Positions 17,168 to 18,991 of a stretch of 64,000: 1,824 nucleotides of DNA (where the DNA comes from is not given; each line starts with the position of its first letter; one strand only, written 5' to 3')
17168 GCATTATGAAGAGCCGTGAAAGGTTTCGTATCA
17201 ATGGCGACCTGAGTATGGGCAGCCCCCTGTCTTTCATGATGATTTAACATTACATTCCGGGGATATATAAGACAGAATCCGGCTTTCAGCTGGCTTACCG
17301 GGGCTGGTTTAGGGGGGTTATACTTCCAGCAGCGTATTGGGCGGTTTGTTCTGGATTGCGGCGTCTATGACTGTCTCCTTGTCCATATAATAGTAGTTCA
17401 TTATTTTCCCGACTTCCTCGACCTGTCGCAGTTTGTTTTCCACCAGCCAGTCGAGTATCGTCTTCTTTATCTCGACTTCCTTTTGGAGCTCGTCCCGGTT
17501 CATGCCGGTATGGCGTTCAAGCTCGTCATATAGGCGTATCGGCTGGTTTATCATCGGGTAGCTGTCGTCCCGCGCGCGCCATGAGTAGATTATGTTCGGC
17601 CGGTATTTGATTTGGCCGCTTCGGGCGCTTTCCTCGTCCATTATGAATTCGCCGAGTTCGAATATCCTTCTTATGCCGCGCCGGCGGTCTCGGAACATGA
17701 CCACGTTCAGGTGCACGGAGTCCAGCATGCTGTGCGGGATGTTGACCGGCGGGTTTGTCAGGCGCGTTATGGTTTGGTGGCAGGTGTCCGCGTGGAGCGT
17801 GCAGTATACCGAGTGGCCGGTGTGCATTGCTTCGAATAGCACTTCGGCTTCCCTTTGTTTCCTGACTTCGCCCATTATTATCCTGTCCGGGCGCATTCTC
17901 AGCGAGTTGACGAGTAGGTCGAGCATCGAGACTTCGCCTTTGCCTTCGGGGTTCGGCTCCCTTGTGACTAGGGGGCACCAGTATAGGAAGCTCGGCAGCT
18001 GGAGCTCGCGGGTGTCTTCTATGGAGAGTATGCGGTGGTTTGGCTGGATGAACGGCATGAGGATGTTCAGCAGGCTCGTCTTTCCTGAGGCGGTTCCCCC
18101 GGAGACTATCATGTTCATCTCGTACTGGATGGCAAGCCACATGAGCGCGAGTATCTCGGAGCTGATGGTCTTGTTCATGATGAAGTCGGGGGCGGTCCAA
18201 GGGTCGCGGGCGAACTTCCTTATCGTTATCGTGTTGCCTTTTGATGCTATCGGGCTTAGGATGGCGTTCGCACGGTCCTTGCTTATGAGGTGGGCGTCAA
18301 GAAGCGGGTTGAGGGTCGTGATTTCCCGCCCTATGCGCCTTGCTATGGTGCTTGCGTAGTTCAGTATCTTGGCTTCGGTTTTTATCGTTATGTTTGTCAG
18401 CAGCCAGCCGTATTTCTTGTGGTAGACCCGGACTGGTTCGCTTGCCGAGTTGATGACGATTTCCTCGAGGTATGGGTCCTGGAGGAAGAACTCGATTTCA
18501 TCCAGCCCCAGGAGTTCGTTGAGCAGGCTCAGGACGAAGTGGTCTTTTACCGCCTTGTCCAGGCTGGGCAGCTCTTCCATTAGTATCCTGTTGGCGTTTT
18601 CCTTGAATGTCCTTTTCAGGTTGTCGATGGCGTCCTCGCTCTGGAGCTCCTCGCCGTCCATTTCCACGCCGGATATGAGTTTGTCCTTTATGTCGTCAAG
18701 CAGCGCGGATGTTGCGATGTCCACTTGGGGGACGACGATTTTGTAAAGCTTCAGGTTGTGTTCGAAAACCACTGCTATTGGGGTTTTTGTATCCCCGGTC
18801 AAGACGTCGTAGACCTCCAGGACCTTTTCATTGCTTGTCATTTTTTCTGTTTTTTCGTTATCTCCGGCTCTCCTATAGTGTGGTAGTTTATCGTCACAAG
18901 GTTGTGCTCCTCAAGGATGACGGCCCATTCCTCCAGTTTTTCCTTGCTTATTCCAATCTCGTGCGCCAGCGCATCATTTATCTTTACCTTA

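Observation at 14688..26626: Twelve-kb type IV pilus-like locus whose cargo includes two giant adhesin-like prepilins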

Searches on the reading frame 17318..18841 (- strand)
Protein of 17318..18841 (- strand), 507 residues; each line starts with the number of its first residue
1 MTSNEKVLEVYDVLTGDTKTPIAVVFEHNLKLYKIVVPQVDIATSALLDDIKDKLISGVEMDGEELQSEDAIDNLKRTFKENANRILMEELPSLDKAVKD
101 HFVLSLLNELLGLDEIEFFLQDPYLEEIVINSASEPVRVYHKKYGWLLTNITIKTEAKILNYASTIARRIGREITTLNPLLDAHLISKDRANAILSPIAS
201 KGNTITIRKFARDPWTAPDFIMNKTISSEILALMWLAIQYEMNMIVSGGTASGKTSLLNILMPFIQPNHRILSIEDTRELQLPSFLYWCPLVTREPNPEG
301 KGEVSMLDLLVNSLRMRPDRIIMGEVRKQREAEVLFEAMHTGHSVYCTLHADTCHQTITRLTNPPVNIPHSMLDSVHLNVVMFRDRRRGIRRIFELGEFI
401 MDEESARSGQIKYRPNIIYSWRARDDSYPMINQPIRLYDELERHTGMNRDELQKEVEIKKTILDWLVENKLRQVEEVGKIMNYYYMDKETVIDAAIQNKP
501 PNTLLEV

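Call 4: search_protein_families(library=pfam, proteins=[window:17318-18841:-], max_evalue=0.1)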
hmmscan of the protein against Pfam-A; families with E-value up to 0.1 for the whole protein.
window:17318-18841:- (507 aa): 3 families
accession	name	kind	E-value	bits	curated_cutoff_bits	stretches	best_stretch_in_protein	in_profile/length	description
PF00437.27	T2SSE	-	1.2e-31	110.1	24.9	1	197-364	100-258/370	Type II/IV secretion system protein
PF23989.1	PilB3_C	-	0.002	18.7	27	1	437-492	12-67/83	PilB3-like, C-terminal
PF25244.1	PML_C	-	0.088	13.5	27.1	0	174-194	2-22/75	PML, C-terminal domain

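Call 5: search_protein_families(library=ncbifam, proteins=[window:17318-18841:-], max_evalue=0.1)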
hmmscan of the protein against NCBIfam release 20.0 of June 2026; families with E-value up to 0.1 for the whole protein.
window:17318-18841:- (507 aa): 22 families
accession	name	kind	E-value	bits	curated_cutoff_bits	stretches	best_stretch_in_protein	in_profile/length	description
NF058587.1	archaellum_moto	equivalog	4.7e-80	269.8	550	1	31-485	52-518/527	archaellum flagellar ATPase motor FlaI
TIGR03819.1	heli_sec_ATPase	hypoth_equivalog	2.7e-48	164.9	373.15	1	101-362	40-298/340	TadA family conjugal transfer-associated ATPase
NF053672.1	bindosome_BasE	exception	1.4e-43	149.4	1000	1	4-486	37-509/512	bindosome assembly system ATPase subunit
TIGR02788.1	VirB11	equivalog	1.1e-37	129.7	249.95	2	229-362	132-263/308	P-type DNA transfer ATPase VirB11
TIGR02782.1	TrbB_P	equivalog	1.5e-36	126.3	304.55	1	114-396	12-290/303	P-type conjugative transfer ATPase TrbB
NF010469.0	PRK13894.1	subfamily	2.6e-31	109.1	508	1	115-378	26-288/320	conjugal transfer ATPase TrbB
NF010475.0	PRK13900.1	equivalog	1.7e-26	93.1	389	1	228-361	147-279/333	type IV secretion system ATPase VirB11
NF010407.0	PRK13833.1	subfamily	1.2e-25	90.6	499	1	107-365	14-263/323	conjugal transfer protein TrbB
NF041000.1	ATPase_ComGA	equivalog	1.9e-19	69.7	300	1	244-363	131-244/267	competence type IV pilus ATPase ComGA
NF010425.0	PRK13851.1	equivalog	1.2e-18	67.1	461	1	226-361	147-280/344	type IV secretion system protein VirB11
NF007755.0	PRK10436.1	equivalog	2.4e-13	49.5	617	1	237-383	214-352/465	type II secretion system protein GspE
TIGR02538.1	type_IV_pilB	equivalog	4.6e-13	48.6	675.65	1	244-378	318-445/564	type IV-A pilus assembly ATPase PilB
TIGR01420.1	pilT_fam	subfamily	2.1e-12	46.9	319.1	1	244-362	125-240/343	PilT/PilU family type 4a pilus ATPase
TIGR02533.1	type_II_gspE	equivalog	1.5e-10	40.4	630.25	1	244-366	246-361/486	type II secretion system ATPase GspE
NF053534.1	T4PilAsmATPsTfpB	equivalog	1.4e-09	36.9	850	1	244-380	339-466/584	type IV pilus assembly ATPase TfpB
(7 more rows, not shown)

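Call 11: find_related_loci(query=window:17318-18841:-, collection=genome_contigs, flank=10000)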
Query window:17318-18841:- (507 aa) in genome_contigs; peptide patterns used: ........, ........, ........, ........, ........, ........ (x = any residue, [..] = any of these).
375 stretches matched a pattern; 347 encode a relative of the query (tblastn E <= 1e-3); the best 80 are kept; 80 distinct loci.
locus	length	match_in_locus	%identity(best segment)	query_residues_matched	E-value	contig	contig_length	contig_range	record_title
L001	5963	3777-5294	80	1-506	0e+0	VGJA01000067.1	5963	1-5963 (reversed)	MAG: Candidatus Altiarchaeales archaeon isolate M_DeepCast_200m_m2_220 M_DeepCast_200m_m2_220_Ga0194113_10028066, whole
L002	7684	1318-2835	66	1-505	0e+0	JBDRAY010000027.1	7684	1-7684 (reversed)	MAG: Methanobacteriota archaeon isolate MEGAHIT-group-1.1031 k141_3630270, whole genome shotgun sequence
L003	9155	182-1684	67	5-506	0e+0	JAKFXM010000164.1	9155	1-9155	MAG: Methanobacteriota archaeon isolate ND3_Bin_21 ND3_0001615, whole genome shotgun sequence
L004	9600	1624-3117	66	7-506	0e+0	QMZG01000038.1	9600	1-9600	MAG: Candidatus Altiarchaeales archaeon isolate B80_G16 B80_Guay16_scaffold_05621, whole genome shotgun sequence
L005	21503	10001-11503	65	6-506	0e+0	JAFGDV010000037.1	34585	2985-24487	MAG: Candidatus Altiarchaeota archaeon isolate Zod_Metabat.1191 k87_12470765, whole genome shotgun sequence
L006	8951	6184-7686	66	7-506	0e+0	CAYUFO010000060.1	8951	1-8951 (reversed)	MAG TPA_asm: uncultured archaeon isolate SRP141376_co4_203 genome assembly, contig: NODE_12731_length_8951_cov_4.400629,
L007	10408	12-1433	68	33-506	0e+0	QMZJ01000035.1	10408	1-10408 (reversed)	MAG: Candidatus Altiarchaeales archaeon isolate B52_G2 B52_Guay2_scaffold_01972, whole genome shotgun sequence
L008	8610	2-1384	69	47-506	0e+0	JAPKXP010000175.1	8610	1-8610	MAG: Candidatus Altiarchaeota archaeon isolate LacPavin_0920_SED5_MAG_52_7 LacPavin_0920_SED5_scaffold_2583047, whole ge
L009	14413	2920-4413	62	11-505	0e+0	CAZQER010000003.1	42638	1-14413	MAG TPA_asm: uncultured archaeon isolate binchicken_co6_257 genome assembly, contig: NODE_547_length_42638_cov_8.859827,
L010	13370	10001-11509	62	6-505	0e+0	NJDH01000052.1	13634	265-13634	MAG: Candidatus Altiarchaeales archaeon ex4484_96 ex4484_96_scaffold_14681_length_13634__count_1314, whole genome shotgu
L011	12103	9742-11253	61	1-501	0e+0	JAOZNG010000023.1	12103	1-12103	MAG: archaeon isolate GMC4.concoct.133_sub GMC4_7130_length_12103_cov_5.144007, whole genome shotgun sequence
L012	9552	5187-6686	57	5-506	0e+0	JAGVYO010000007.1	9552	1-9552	Candidatus Woesearchaeota archaeon isolate RIFCSPLOWO2_01_FULL_50_16 rifcsplowo2_01_scaffold_21670, whole genome shotgun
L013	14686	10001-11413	60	30-505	0e+0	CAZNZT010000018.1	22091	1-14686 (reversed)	MAG TPA_asm: uncultured Methanosarcinales archaeon isolate binchicken_co256_988 genome assembly, contig: NODE_4561_lengt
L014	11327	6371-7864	56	8-507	0e+0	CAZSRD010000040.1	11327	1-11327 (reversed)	MAG TPA_asm: uncultured Methanosarcinales archaeon isolate SRP178699_co1_479 genome assembly, contig: NODE_7793_length_1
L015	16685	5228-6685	56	6-493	0e+0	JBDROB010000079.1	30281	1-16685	MAG: Candidatus Woesearchaeota archaeon isolate MEGAHIT-group-1.927 k141_2629259, whole genome shotgun sequence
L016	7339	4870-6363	55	5-505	0e+0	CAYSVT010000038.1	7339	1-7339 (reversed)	MAG TPA_asm: Candidatus Woesearchaeota archaeon isolate binchicken_co266_155 genome assembly, contig: NODE_21411_length_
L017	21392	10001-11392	58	33-499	0e+0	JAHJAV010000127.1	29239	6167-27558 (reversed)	MAG: Nanoarchaeota archaeon isolate Modern_marine.mb.228 Modern_marine.mb.228_k141_2583430, whole genome shotgun sequenc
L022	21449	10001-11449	56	8-492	0e+0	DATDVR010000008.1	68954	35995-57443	MAG TPA_asm: Candidatus Nanoarchaeia archaeon isolate SMAG_U8089 k141_1291900, whole genome shotgun sequence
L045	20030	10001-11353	57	32-489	0e+0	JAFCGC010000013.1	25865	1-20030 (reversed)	Candidatus Pacearchaeota archaeon isolate Meg22_46_Bin_244 Meg22_46_Bin_244_scaffold_6666, whole genome shotgun sequence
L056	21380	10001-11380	56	32-498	0e+0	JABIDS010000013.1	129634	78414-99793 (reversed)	MAG: archaeon isolate SI048_bin8 k141_756998, whole genome shotgun sequence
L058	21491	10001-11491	52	5-502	0e+0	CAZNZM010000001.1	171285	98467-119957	MAG TPA_asm: uncultured archaeon isolate binchicken_co107_421 genome assembly, contig: NODE_142_length_171285_cov_8.4120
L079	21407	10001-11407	55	30-500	2e-176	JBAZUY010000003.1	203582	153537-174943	MAG: archaeon isolate SO_2017_GW1_24 NODE_512_length_203582_cov_2.340911_OW334_2017, whole genome shotgun sequence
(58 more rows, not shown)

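Call 46: search_solved_structures(query=window:17318-18841:-, max_evalue=1e-10)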
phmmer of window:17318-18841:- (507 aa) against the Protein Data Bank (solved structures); distinct sequences matched with E-value up to 1e-10: 9.
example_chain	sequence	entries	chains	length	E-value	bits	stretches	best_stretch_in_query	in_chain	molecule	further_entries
2oap_1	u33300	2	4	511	5e-65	223.3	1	43-491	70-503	Type II secretion system protein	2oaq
4ii7_A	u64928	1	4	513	2e-53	185.1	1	80-473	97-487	FlaI ATPase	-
4ihq_A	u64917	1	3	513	1.3e-52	182.4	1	80-473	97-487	FlaI ATPase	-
8rkd_E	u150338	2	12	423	1.1e-48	169.4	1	92-363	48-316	Pilus assembly ATPase CpaF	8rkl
8rjf_A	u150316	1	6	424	1.1e-48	169.4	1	92-363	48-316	Pilus assembly ATPase CpaF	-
9e24_A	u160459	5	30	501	1.8e-48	168.7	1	92-363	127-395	CpaF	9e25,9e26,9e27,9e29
6bge_A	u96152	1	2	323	2e-19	72.9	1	177-364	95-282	VirB11-like protein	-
1g6o_A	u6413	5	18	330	2.1e-19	72.9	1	177-364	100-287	CAG-ALPHA | virB11 homolog | Cag-alfa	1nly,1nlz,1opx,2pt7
2gza_A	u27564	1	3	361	1.4e-16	63.6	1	113-362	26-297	Type IV secretion system protein VirB11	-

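Call 58: search_protein_families(library=pfam, proteins=[L017:3745-4197:-, L014:1255-1677:-, L016:857-1861:+, L017:5226-6767:+, L017:16528-17223:+, L008:1388-2110:-, L017:13900-14463:-, L017:13400-13879:-, L012:1918-2409:+, L009:873-1922:+], max_evalue=0.05)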
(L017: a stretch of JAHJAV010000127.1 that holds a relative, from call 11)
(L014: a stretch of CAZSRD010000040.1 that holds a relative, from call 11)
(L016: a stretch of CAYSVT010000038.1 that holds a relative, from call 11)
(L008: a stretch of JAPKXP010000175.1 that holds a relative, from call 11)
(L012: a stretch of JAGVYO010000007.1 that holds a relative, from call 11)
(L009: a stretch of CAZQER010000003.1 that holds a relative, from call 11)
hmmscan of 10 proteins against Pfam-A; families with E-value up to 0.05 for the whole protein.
L017:3745-4197:- (150 aa): 0 families

L014:1255-1677:- (140 aa): 0 families

L016:857-1861:+ (334 aa): 1 family
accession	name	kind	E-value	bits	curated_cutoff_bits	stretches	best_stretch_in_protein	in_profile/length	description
PF04021.17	Class_IIIsignal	-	0.00018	21.8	23.7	1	3-23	1-21/27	Class III signal peptide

L017:5226-6767:+ (513 aa): 5 families
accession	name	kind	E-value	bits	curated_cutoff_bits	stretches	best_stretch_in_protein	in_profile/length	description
PF19077.6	Big_13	-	2.6e-06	28.3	27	0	283-342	40-100/102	Bacterial Ig-like domain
PF07495.19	Y_Y_Y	-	7.7e-05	23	26.6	0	200-227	37-64/65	Y_Y_Y domain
PF15418.12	DUF4625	-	0.0081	16.9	27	0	291-335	85-124/131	Domain of unknown function (DUF4625)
PF04021.17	Class_IIIsignal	-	0.029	14.7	23.7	0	3-28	1-26/27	Class III signal peptide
PF14524.12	Wzt_C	-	0.037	14.4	30.4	0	198-234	94-134/143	Wzt C-terminal domain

L017:16528-17223:+ (231 aa): 14 families
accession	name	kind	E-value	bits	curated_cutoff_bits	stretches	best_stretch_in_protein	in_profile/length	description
PF06745.19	ATPase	-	1.6e-61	208.1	26.6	1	6-227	1-230/231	KaiC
PF23365.1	DUF7090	-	4.3e-05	23.8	27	1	108-184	107-182/192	Family of unknown function (DUF7090)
PF03796.21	DnaB_C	-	4.6e-05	23.4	27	1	6-73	2-69/255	DnaB-like helicase C terminal domain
PF13481.12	AAA_25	-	0.00012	22.2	27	1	4-139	13-164/195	AAA domain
PF08423.17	Rad51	-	0.00063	19.5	22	1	3-45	5-47/244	Rad51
PF05625.17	PAXNEB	-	0.00069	19.2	28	1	6-67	19-81/366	PAXNEB protein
PF07088.17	GvpD_P-loop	-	0.0027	18.1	24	0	28-68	14-53/189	GvpD gas vesicle protein, P-loop domain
PF13173.12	AAA_14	-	0.0075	16.7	27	1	24-71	2-48/129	AAA domain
PF01695.23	IstB_IS21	-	0.013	15.4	24.1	1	14-60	81-128/238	IstB-like ATP binding protein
PF02562.22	PhoH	-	0.014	15.4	27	1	21-53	16-48/205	PhoH-like protein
PF09848.15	SLFN-g3_helicase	-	0.015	15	24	1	25-62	2-41/354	Schlafen group 3, DNA/RNA helicase domain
PF13479.12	AAA_24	-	0.016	15.5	27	0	27-138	5-86/195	AAA domain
PF00154.27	RecA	-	0.018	15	27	0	2-65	29-93/262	recA bacterial DNA recombination protein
PF25199.1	nSTAND_NTPase5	-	0.023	15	34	1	22-53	39-71/145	Novel STAND NTPase 5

L008:1388-2110:- (240 aa): 9 families
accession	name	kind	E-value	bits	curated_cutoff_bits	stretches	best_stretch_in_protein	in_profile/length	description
PF06745.19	ATPase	-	2.4e-48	165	26.6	2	5-122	1-132/231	KaiC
PF03796.21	DnaB_C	-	3.4e-06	27.1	27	1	5-94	2-89/255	DnaB-like helicase C terminal domain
PF07088.17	GvpD_P-loop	-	3.3e-05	24.3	24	1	23-125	10-96/189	GvpD gas vesicle protein, P-loop domain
PF13481.12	AAA_25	-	6.5e-05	23.1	27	1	9-119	19-153/195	AAA domain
PF09848.15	SLFN-g3_helicase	-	0.00097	18.9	24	1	26-72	4-52/354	Schlafen group 3, DNA/RNA helicase domain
PF23442.1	DUF7125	-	0.0055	16.3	29.1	1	2-39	1-38/207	Family of unknown function (DUF7125)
PF01695.23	IstB_IS21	-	0.011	15.7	24.1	1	25-65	94-134/238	IstB-like ATP binding protein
PF13479.12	AAA_24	-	0.014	15.6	27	1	25-185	4-136/195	AAA domain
PF00154.27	RecA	-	0.031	14.2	27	0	3-61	31-90/262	recA bacterial DNA recombination protein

L017:13900-14463:- (187 aa): 5 families
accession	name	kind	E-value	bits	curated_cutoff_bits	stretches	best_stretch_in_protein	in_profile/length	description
PF24336.1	DUF7504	-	7.7e-11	43.2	27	1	47-185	31-178/179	Family of unknown function (DUF7504)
PF06745.19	ATPase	-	1.6e-06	28.1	26.6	1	44-173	47-173/231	KaiC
PF05763.18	DUF835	-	0.00024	21.3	33.1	1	99-150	57-106/136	Protein of unknown function (DUF835)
PF23365.1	DUF7090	-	0.00039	20.6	27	1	66-186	63-182/192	Family of unknown function (DUF7090)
PF01232.29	Mannitol_dh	-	0.04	14.3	27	0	9-115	34-136/199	Mannitol dehydrogenase Rossmann domain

L017:13400-13879:- (159 aa): 1 family
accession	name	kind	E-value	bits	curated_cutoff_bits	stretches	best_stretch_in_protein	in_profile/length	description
PF15159.11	PIG-Y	-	0.0041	18.3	25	0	104-126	1-21/69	Phosphatidylinositol N-acetylglucosaminyltransferase subunit Y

L012:1918-2409:+ (163 aa): 0 families

L009:873-1922:+ (349 aa): 3 families
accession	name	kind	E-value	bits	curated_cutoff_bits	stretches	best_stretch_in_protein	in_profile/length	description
PF15796.10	KELK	-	0.0031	18.4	27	1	44-127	2-80/80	KELK-motif containing domain of MRCK Ser/Thr protein kinase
PF25306.1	DUF7880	-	0.019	15.6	27.5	0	296-330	89-123/127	Domain of unknown function (DUF7880)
PF04136.21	COG3_N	-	0.029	14.8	27.9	0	21-84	4-67/147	Conserved oligomeric Golgi complex subunit 3, N-terminal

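Call 61: search_protein_families(library=pfam, proteins=[L017:1559-2488:-, L056:19470-20198:-, L005:11507-12595:-, L022:18560-19231:-, L045:19254-20024:-, L058:568-1524:+, L079:810-1670:+], max_evalue=0.01)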
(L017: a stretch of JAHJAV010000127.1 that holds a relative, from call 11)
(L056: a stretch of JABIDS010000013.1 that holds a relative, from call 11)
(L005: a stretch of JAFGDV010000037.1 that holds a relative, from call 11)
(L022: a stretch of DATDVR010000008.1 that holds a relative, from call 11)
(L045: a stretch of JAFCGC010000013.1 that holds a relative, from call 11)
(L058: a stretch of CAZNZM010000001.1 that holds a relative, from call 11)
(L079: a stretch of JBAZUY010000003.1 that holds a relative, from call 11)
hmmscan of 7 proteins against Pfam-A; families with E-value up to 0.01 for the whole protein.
L017:1559-2488:- (309 aa): 3 families
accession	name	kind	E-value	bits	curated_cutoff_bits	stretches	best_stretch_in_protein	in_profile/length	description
PF01478.23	Peptidase_A24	-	8.6e-14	52.3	26.5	1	10-141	1-103/104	Type IV leader peptidase family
PF06819.16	Arc_PepC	-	0.00026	21.6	23.4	0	244-278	75-107/110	Archaeal Peptidase A24 C-terminal Domain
PF06847.16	Arc_PepC_II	-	0.00083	20.3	29.9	1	258-302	47-92/93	Archaeal Peptidase A24 C-terminus Type II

L056:19470-20198:- (242 aa): 1 family
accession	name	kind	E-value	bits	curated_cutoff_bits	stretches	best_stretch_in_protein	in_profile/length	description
PF06785.16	UPF0242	-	0.0026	18.3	33.5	1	91-229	5-112/194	Uncharacterised protein family (UPF0242) N-terminus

L005:11507-12595:- (362 aa): 2 families
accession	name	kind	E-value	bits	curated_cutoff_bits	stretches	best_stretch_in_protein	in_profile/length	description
PF02163.28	Peptidase_M50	-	2.3e-20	73.3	27.2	1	41-197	2-220/221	Peptidase family M50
PF00571.33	CBS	-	2.8e-08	34.4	24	1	239-290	1-52/57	CBS domain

L022:18560-19231:- (223 aa): 1 family
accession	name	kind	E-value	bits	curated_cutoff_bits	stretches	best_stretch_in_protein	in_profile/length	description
PF05552.17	MS_channel_1st_1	-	1.3e-11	44.6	22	1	15-62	2-49/50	Mechanosensitive ion channel, conserved TM helix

L045:19254-20024:- (256 aa): 2 families
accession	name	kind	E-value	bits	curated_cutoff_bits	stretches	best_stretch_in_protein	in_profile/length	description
PF04123.18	DUF373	-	0.0029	17.5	28.3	1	140-234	156-247/335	Domain of unknown function (DUF373)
PF10204.14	DuoxA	-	0.0031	17.1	23.3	1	130-232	169-268/279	Dual oxidase maturation factor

L058:568-1524:+ (318 aa): 0 families

L079:810-1670:+ (286 aa): 1 family
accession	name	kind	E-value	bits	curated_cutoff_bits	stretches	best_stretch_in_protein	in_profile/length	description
PF03857.18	Colicin_im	-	0.00024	21.5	25.8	1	110-150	35-75/138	Colicin immunity protein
